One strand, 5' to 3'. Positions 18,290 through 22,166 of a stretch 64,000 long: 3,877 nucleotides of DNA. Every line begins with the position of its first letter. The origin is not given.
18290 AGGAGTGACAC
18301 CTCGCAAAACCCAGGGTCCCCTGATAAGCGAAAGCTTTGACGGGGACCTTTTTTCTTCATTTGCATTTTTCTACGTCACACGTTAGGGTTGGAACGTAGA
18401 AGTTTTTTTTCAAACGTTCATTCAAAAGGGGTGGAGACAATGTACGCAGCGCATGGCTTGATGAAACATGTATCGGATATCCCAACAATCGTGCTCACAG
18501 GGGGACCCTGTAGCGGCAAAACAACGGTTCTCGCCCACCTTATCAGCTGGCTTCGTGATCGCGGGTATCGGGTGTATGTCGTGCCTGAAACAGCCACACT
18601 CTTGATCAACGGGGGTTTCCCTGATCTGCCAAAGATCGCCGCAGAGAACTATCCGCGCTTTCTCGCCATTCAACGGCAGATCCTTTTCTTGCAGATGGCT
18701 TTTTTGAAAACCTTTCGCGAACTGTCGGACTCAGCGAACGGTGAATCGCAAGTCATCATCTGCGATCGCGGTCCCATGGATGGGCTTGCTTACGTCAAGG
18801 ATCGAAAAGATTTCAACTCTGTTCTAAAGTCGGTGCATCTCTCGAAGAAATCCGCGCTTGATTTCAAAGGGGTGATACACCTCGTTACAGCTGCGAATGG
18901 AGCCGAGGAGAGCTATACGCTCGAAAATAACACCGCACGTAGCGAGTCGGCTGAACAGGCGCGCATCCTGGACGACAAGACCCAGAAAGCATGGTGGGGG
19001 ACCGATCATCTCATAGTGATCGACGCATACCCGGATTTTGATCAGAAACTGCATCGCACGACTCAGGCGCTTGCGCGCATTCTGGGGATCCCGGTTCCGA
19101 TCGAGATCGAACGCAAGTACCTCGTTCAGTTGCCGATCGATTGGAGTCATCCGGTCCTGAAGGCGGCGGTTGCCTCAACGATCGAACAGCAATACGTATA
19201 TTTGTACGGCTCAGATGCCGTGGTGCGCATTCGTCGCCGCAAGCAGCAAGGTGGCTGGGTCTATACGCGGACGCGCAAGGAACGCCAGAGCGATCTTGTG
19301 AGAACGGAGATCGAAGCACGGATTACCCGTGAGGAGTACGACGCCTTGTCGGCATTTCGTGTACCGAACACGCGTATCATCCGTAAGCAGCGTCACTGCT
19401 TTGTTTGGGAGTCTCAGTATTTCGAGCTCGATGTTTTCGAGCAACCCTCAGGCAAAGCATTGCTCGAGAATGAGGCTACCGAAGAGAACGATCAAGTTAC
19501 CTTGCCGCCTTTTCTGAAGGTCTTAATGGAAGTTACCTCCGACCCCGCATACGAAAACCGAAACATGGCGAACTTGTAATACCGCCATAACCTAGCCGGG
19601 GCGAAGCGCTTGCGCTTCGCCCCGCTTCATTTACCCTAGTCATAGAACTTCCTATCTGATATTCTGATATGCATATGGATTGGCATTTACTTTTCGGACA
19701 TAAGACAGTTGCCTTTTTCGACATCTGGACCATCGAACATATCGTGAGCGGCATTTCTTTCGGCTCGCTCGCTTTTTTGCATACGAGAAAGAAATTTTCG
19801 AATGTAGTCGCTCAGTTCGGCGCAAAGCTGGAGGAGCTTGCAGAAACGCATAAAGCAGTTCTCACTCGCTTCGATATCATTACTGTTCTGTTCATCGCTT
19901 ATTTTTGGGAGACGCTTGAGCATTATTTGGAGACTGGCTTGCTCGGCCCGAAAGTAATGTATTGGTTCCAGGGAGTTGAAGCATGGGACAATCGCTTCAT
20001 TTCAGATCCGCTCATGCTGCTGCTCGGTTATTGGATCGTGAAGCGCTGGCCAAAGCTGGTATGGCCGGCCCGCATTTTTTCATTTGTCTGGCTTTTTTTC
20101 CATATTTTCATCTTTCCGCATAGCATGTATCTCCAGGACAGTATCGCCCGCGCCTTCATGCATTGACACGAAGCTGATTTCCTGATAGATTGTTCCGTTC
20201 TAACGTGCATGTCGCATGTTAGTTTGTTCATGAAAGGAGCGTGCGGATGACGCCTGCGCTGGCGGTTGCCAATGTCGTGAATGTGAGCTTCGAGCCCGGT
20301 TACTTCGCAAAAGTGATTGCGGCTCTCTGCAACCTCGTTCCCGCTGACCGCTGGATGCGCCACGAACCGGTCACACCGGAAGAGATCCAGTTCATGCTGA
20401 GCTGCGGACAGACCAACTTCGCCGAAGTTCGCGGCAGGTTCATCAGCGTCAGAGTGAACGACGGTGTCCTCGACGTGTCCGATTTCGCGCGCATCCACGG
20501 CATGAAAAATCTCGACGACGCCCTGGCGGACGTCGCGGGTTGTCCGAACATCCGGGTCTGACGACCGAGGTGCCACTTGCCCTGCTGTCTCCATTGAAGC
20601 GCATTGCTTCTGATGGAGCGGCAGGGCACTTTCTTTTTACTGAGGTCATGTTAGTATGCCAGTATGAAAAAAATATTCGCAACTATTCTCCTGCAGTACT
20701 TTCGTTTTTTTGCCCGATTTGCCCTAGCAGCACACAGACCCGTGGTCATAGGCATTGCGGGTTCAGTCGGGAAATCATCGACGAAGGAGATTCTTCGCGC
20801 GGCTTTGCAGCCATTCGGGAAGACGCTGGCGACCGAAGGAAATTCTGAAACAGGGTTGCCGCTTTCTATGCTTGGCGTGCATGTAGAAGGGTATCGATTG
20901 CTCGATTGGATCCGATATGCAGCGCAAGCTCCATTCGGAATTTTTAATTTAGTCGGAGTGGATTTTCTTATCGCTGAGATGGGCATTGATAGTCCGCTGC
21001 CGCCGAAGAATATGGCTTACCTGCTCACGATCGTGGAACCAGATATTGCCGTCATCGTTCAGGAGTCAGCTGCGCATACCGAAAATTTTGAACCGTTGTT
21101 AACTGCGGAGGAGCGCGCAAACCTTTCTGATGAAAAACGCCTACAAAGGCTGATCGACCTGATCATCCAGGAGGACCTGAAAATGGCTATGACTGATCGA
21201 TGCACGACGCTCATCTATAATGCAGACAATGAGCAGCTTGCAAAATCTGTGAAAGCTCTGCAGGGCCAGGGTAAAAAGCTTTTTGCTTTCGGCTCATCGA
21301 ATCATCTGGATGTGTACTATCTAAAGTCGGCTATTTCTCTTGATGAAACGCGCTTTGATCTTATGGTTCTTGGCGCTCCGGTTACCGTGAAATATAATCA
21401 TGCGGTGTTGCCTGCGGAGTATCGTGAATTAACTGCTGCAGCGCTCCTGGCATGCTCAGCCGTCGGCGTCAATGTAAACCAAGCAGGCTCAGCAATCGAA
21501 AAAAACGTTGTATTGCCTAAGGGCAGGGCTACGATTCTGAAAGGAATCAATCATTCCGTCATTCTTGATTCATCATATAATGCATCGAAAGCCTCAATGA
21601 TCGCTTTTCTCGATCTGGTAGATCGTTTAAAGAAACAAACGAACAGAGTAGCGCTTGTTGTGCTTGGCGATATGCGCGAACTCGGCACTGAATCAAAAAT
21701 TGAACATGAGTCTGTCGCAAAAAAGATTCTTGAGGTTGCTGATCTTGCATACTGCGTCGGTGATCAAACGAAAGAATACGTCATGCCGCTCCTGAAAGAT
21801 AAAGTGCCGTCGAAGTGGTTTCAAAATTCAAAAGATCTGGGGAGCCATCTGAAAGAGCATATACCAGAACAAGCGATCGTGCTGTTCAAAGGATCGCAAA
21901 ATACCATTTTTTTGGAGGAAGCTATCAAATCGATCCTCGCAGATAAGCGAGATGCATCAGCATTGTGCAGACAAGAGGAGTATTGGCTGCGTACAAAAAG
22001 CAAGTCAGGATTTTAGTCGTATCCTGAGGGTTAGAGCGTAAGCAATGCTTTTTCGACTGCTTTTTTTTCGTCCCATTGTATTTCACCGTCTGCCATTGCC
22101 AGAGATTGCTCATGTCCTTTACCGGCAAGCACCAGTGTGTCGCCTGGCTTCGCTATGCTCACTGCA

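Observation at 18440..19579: NadR-type ribosylnicotinamide-kinase-like P-loop domain fused to a CYTH triphosphate-tunnel domain at the end of the NAD island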

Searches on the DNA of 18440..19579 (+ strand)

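Call 91: search_rna_families(sources=[L009, L010, L011, L012, L013, L023, L054, L063], threshold=gathering)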
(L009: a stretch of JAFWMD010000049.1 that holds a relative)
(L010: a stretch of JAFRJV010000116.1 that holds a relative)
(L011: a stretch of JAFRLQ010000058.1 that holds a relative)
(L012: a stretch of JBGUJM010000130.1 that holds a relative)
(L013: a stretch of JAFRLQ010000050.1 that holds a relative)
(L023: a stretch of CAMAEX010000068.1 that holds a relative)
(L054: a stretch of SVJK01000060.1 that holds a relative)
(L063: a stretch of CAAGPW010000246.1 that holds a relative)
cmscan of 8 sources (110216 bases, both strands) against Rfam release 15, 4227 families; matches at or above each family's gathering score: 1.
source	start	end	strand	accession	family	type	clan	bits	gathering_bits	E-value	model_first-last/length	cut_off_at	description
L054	11797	12001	+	RF00010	RNaseP_bact_a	Gene; ribozyme;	CL00002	156.4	100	3e-48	1-208/367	3'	Bacterial RNase P class A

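Call 93: search_rna_families(sources=[L103, L105, L136, L111, L112, L160, L142, L038, L092, L006, L021, L118, L132, L035, L016, L100, L133, L149, L095, L042], threshold=gathering)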
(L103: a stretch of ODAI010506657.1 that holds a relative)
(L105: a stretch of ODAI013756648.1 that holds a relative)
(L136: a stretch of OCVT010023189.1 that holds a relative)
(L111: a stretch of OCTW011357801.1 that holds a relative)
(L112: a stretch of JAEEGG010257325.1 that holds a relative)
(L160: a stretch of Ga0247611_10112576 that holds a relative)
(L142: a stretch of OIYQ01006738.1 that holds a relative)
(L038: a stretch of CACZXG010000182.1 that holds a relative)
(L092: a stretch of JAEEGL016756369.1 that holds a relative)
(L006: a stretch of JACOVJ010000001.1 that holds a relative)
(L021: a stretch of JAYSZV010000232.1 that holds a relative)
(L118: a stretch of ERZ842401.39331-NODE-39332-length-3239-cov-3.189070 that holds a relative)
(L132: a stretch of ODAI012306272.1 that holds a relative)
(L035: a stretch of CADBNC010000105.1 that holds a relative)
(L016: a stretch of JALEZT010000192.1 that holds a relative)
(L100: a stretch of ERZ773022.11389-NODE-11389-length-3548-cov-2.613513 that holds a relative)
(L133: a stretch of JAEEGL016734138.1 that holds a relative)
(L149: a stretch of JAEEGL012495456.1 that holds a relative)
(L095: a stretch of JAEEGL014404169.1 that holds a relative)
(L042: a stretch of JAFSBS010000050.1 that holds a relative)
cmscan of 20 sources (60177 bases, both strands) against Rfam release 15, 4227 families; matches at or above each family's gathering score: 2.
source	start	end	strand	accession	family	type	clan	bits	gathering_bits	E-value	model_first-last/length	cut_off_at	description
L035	3088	3223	+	RF00168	Lysine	Cis-reg; riboswitch;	-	92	30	5.6e-23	1-182/182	no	Lysine riboswitch aptamer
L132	1602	1779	+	RF00174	Cobalamin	Cis-reg; riboswitch;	CL00101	72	31.5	7.9e-16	1-189/189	no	Cobalamin riboswitch aptamer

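Call 94: search_rna_families(sources=[L155, L157, L161, L134, L091, L097, L104, L058, L119, L141, L028, L154, L143, L151, L099, L086, L043, L126, L102, L090], threshold=gathering)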
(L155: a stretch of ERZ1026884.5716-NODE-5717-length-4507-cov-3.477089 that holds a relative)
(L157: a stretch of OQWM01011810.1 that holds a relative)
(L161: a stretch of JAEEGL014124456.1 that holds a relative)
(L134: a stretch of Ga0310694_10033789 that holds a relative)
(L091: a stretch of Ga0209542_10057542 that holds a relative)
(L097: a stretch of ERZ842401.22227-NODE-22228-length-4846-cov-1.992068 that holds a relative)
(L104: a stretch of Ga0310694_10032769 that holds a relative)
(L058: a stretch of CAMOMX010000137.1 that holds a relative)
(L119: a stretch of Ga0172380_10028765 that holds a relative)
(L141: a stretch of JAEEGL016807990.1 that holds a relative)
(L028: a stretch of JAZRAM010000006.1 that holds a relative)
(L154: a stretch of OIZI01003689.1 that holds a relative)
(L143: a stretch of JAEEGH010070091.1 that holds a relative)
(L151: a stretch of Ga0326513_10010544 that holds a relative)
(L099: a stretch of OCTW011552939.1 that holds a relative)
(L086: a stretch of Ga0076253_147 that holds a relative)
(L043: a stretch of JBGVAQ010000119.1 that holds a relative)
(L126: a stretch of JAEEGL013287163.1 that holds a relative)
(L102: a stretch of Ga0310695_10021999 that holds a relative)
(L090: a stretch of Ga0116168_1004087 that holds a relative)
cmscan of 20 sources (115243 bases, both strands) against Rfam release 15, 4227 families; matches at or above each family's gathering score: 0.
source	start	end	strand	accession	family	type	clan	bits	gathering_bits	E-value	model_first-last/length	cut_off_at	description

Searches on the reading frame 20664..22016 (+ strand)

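Call 6: search_protein_families(library=pfam, proteins=[window:20664-22016:+], max_evalue=0.00001)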
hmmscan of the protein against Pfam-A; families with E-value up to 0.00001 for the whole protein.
window:20664-22016:+ (450 aa): 2 families
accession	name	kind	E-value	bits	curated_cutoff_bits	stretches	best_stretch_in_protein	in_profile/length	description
PF02875.26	Mur_ligase_C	-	9.2e-12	46.3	28.4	1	287-411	1-126/127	Mur ligase, glutamate ligase domain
PF08245.18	Mur_ligase_M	-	2.1e-09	38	24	0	31-143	1-97/200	Mur ligase middle domain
